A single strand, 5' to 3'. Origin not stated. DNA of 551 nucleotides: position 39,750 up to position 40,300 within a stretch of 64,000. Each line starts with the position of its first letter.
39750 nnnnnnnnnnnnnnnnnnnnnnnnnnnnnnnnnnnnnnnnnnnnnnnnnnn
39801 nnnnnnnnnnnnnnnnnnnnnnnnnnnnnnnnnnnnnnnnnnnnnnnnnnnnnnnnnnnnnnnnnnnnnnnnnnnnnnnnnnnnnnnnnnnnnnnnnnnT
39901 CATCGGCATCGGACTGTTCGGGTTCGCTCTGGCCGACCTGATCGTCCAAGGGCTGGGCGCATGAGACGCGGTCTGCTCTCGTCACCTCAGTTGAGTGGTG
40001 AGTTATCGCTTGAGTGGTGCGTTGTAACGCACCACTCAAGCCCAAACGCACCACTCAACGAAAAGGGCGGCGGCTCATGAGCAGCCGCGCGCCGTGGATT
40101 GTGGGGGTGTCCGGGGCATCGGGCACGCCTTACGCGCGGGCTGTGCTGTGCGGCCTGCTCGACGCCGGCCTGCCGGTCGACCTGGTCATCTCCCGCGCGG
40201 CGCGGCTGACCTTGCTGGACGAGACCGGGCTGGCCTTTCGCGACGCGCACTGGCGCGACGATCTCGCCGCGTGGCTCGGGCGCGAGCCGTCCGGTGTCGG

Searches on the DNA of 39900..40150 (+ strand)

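Call 72: search_dna_similar(query=window:39987-40062:+, collection=plasmids, mode=distant, max_evalue=0.01, max_rows=15)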
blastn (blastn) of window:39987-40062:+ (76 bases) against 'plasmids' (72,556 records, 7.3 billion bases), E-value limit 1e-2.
No match.

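Call 73: search_dna_similar(query=window:39987-40062:+, collection=phages, mode=distant, max_evalue=0.01, max_rows=15)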
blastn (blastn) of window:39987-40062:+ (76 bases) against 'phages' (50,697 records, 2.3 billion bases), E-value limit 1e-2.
No match.

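Call 75: search_rna_families(source=window, start=39900, end=40150, threshold=evalue, max_evalue=1)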
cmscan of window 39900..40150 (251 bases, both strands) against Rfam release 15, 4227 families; matches with E-value up to 1: 3.
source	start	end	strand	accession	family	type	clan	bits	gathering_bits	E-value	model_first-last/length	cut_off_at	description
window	39990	40059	-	RF00797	mir-355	Gene; miRNA;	-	31.2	70.3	0.00015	1-75/75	no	mir-355 microRNA precursor family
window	39990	40059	+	RF04049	MIR7127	Gene; miRNA;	-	28.2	100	0.0013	1-132/132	no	MIR7127 microRNA precursor family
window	39990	40059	+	RF00797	mir-355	Gene; miRNA;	-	28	70.3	0.001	1-75/75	no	mir-355 microRNA precursor family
